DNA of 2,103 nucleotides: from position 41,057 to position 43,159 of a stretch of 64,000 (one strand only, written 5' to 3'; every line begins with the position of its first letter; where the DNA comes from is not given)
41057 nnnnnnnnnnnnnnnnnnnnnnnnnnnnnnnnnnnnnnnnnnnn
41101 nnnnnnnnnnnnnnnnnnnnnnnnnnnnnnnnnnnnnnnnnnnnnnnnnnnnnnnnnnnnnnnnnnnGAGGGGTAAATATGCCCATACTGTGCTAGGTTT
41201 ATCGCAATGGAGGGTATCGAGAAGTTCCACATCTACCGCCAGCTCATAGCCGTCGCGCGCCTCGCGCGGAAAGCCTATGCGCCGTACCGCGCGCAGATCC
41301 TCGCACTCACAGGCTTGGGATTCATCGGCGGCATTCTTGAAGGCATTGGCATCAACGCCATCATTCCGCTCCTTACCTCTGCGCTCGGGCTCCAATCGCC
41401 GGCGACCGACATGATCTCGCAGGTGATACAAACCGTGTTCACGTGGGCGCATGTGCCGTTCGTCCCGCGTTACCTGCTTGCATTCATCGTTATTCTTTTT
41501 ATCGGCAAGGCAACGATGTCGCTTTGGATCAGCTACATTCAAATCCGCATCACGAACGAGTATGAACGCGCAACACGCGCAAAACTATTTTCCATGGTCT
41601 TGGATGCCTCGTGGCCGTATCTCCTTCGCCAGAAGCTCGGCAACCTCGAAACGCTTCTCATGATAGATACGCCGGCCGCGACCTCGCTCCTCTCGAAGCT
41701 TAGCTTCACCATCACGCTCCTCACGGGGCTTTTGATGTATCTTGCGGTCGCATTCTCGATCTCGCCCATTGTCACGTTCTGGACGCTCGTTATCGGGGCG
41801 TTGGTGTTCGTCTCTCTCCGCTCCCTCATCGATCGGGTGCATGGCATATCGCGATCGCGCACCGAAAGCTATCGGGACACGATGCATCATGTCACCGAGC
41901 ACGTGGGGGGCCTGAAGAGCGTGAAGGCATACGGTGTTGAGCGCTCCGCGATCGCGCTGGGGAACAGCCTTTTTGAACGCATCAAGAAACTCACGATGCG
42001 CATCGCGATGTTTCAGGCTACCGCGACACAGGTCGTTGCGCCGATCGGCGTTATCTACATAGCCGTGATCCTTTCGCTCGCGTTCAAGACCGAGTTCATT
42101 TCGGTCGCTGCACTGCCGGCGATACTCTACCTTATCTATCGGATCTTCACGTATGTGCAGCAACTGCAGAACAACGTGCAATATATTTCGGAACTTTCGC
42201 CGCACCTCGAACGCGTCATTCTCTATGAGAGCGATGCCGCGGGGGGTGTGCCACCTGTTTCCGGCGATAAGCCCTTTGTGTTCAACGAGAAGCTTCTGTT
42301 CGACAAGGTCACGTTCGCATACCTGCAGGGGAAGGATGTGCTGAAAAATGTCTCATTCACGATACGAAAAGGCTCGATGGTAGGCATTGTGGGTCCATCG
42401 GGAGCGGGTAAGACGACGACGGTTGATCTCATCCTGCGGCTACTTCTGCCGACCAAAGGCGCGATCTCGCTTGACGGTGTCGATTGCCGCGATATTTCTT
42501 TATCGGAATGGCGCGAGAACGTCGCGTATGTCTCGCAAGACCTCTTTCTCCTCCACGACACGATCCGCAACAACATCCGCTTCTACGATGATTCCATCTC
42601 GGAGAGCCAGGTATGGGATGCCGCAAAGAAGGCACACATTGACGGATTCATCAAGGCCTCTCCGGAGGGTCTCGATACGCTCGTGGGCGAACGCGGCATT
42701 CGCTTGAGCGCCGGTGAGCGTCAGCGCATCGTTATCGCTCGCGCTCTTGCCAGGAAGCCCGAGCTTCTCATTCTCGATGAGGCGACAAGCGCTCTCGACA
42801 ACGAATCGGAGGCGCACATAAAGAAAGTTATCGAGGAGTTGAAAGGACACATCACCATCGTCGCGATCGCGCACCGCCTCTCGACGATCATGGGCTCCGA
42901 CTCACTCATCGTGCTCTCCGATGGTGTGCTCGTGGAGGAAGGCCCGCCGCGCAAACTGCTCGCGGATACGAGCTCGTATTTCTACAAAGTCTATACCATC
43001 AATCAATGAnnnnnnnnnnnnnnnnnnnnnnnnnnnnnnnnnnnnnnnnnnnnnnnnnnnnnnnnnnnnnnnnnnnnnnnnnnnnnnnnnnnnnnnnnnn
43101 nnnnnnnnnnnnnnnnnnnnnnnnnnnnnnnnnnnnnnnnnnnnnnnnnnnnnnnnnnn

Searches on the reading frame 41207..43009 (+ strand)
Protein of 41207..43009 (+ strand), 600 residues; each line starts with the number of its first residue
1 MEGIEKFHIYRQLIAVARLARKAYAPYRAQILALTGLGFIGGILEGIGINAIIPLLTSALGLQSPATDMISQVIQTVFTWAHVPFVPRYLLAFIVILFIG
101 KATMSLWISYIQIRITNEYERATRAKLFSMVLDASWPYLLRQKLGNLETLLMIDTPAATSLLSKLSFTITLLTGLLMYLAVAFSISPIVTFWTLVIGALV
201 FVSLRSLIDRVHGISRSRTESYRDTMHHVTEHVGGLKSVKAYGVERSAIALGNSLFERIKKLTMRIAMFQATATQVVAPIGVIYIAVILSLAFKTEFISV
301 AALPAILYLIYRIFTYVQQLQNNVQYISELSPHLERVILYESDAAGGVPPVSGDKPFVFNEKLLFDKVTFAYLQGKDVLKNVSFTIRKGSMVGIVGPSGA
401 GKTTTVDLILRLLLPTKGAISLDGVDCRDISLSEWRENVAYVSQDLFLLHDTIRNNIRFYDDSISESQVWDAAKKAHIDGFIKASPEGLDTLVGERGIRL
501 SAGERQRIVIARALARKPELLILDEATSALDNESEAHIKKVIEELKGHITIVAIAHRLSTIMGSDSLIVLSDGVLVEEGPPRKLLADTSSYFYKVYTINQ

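Call 51: search_protein_families(library=ncbifam, proteins=[window:41207-43009:+], max_evalue=1e-10)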
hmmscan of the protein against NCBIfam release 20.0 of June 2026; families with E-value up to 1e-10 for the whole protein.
window:41207-43009:+ (600 aa): 172 families (the best 25 are shown)
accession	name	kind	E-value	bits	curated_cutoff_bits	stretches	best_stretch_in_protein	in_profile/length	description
NF045513.1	HepA_fam_ABC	equivalog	4.3e-99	332.6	725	1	27-588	32-599/610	heterocyst formation ABC transporter subunit HepA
TIGR02203.1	MsbA_lipidA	equivalog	2.5e-88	297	602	1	66-591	33-562/572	lipid A export permease/ATP-binding protein MsbA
TIGR02204.1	MsbA_rel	hypoth_equivalog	2.9e-83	280.5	780.4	1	51-591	23-568/576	ABC transporter, permease/ATP-binding protein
TIGR00958.1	3a01208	subfamily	1.8e-74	251.3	874.6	1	115-591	228-707/711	antigen peptide transporter 2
NF010178.0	PRK13657.1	equivalog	6.3e-73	246.1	733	1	101-589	69-561/588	glucan ABC transporter ATP-binding protein/ permease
TIGR03375.1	type_I_sec_LssB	subfamily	9.7e-73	245.6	693.1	1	173-588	273-692/696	type I secretion system permease/ATPase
NF008381.0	PRK11176.1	equivalog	6e-72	242.8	867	1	90-591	66-572/582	lipid A ABC transporter ATP-binding protein/permease MsbA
NF052233.1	CphA_assoc_ABC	equivalog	2.9e-71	240.8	880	1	86-597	229-741/766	cyanophycin metabolism-associated ABC transporter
TIGR02857.1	CydD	equivalog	6e-71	240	435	1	68-570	24-529/529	thiol reductant ABC exporter subunit CydD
TIGR03796.1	NHLM_micro_ABC1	equivalog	7.8e-71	239.2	853.3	1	88-591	194-705/710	NHLP family bacteriocin export ABC transporter peptidase/permease/ATPase subunit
TIGR03797.1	NHLM_micro_ABC2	equivalog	1.1e-69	235.7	709.4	1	47-588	138-675/686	NHLP bacteriocin export ABC transporter permease/ATPase subunit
TIGR01846.1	type_I_sec_HlyB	subfamily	3.5e-69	233.8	725.55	1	91-592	183-686/694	type I secretion system permease/ATPase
TIGR01192.1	chvA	subfamily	8.6e-63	212.9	585.4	1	140-593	109-564/585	glucan export ABC transporter ATP-binding protein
NF050066.1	LPSTprtrPglK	equivalog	1e-60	205.8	1000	1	42-570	28-555/558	BC-type lipopolysaccharide transporter PglK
NF008379.0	PRK11174.1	equivalog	2e-55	188.6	684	1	367-596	354-581/588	heme ABC transporter permease/ATP-binding protein CydD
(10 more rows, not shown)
